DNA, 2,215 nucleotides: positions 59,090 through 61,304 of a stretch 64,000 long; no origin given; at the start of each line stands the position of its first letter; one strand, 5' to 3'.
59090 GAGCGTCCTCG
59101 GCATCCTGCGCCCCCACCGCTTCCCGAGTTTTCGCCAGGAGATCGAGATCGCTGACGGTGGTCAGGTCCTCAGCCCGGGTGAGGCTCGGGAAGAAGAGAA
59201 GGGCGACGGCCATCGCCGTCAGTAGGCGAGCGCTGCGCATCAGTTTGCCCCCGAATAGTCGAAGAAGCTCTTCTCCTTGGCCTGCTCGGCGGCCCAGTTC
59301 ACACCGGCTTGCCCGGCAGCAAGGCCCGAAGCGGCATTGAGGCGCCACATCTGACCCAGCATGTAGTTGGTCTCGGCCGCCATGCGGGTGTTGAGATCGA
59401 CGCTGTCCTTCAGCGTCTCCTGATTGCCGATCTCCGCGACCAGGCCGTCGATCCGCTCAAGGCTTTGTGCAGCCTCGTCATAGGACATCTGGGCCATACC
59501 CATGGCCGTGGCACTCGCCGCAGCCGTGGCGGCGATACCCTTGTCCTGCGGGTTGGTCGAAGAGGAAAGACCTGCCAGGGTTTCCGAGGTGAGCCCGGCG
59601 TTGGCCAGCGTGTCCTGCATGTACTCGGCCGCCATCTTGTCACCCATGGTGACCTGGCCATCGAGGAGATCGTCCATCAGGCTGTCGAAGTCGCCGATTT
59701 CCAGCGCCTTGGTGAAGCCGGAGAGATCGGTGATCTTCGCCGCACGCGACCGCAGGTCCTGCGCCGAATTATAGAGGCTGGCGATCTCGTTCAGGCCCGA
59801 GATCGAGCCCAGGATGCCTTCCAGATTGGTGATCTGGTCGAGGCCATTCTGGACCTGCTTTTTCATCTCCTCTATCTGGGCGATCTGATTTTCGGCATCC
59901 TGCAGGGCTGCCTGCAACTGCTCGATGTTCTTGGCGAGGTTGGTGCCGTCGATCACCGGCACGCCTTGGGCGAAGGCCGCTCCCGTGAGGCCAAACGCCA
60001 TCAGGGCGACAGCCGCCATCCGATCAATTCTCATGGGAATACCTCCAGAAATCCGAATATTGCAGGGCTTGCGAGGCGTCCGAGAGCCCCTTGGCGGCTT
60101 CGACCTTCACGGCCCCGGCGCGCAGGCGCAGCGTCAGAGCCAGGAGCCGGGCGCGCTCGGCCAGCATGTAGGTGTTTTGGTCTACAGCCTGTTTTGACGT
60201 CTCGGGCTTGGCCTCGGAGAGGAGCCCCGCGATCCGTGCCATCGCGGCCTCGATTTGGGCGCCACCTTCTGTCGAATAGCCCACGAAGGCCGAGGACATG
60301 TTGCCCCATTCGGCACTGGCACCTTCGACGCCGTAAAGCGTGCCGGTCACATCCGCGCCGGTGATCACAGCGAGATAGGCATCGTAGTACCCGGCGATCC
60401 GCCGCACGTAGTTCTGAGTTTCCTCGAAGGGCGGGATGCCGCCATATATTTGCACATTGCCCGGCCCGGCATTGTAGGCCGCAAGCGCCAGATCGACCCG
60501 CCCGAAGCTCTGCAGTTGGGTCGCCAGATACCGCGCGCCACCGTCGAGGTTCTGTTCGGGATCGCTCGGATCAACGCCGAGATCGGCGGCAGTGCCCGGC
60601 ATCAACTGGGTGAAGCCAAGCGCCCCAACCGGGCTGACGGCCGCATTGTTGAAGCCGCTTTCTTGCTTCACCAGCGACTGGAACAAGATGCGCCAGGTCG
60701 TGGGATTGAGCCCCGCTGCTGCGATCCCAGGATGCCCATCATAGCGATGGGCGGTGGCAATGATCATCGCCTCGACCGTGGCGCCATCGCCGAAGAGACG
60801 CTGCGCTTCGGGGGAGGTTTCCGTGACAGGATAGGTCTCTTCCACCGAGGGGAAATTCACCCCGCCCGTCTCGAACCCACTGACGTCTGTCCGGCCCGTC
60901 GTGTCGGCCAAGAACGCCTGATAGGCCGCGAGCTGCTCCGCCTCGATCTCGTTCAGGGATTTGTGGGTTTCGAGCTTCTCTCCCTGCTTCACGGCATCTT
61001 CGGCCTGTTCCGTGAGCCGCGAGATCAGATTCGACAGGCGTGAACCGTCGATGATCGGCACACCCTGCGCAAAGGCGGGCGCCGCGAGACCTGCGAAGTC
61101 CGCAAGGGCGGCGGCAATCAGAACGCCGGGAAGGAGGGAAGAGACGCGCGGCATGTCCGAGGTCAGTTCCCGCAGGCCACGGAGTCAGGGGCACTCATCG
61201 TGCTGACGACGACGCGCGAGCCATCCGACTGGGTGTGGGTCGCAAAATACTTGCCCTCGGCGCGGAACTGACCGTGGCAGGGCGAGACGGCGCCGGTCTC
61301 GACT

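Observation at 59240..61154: A lytic transglycosylase inserted into a VirB5 (pilus-tip) scaffold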

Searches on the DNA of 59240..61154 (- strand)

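Call 68: search_dna_similar(query=window:59240-61154:-, collection=plasmids, mode=distant, max_rows=25)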
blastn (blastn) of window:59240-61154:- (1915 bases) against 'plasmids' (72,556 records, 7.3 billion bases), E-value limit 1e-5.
Records with a match: 378; places in all: 493; records where one place covers at least 80% of the query: 12.
Best place of each record, by identity: 90-95% 1; 80-90% 13; 60-80% 364.
By first word of the organism name: Phaeobacter 65; Pseudosulfitobacter 55; Sulfitobacter 28; Paracoccus 19; Rhodococcus 19; Rhizobium 16; Agrobacterium 14; Prescottella 11; Roseovarius 9; Dinoroseobacter 8; and 64 more.
By predicted mobility (MOB-suite, as given by PLSDB): conjugative 147; non-mobilizable 136; mobilizable 95.
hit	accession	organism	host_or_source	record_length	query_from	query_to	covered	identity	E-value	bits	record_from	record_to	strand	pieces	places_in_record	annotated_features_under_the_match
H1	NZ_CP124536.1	Fuscovulum ytuae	pure culture,sediment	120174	85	1908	95%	77.9%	0e+0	1459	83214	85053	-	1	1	lytic transglycosylase domain-containing protein | type IV secretion system protein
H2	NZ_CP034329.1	Tabrizicola piscis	Tanakia koreensis,mono bacterial isolate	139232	85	1908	95%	77.5%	0e+0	1432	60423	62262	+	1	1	lytic transglycosylase domain-containing protein | type IV secretion system protein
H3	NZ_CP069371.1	Neotabrizicola shimadae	microbial biofilm,biofilm, Nakabusa ...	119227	85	1908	95%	77.5%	0e+0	1425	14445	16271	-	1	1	lytic transglycosylase domain-containing protein | type IV secretion system protein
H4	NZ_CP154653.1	Alloyangia pacifica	-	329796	78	1905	95%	70.5%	0e+0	832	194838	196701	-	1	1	lytic transglycosylase domain-containing protein | type IV secretion system protein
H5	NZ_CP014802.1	Salipiger profundus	single cell,environmental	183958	78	1905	95%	69.8%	0e+0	762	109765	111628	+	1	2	lytic transglycosylase domain-containing protein | type IV secretion system protein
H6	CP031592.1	Marinibacterium anthonyi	Isolate culture,marine surface water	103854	319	1905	83%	70.8%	0e+0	774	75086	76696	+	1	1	slt_8: Soluble lytic murein transglycosylase precursor | P-type DNA transfer protein VirB5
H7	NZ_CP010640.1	Phaeobacter gallaeciensis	cell culture,clam aquaculture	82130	229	1908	88%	66.7%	2e-127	465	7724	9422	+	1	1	lytic transglycosylase domain-containing protein | type IV secretion system protein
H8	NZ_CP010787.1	Phaeobacter gallaeciensis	cell culture,algae aquaculture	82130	229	1908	88%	66.7%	2e-127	465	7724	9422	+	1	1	lytic transglycosylase domain-containing protein | type IV secretion system protein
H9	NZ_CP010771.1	Phaeobacter piscinae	cell culture,fish larvae aquaculture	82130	229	1908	88%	66.7%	2e-127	465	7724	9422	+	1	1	lytic transglycosylase domain-containing protein | type IV secretion system protein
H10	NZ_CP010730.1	Phaeobacter inhibens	cell culture,clam larvae aquaculture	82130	229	1908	88%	66.7%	2e-127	465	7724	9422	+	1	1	lytic transglycosylase domain-containing protein | type IV secretion system protein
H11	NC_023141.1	Phaeobacter gallaeciensis DSM 26640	-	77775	229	1908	88%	66.7%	2e-127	465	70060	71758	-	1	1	lytic transglycosylase domain-containing protein | type IV secretion system protein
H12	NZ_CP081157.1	Jannaschia sp. M317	-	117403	305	1900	83%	69.3%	3e-175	623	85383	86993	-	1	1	lytic transglycosylase domain-containing protein | type IV secretion system protein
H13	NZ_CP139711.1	Sulfitobacter sp. OXR-159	Bacterial Culture,hydrothermal vent ...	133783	409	1824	74%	68.9%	1e-153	551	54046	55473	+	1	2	lytic transglycosylase domain-containing protein | type IV secretion system protein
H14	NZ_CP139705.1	Sulfitobacter pontiacus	Bacterial Culture,hydrothermal vent ...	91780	409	1824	74%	68.8%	8e-151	542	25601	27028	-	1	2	lytic transglycosylase domain-containing protein | type IV secretion system protein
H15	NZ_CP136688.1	Sulfitobacter sp. LC.270.F.C4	Macrocystis pyrifera gametophyte,Whole ...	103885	409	1824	74%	68.6%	4e-148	533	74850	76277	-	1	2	lytic transglycosylase domain-containing protein | type IV secretion system protein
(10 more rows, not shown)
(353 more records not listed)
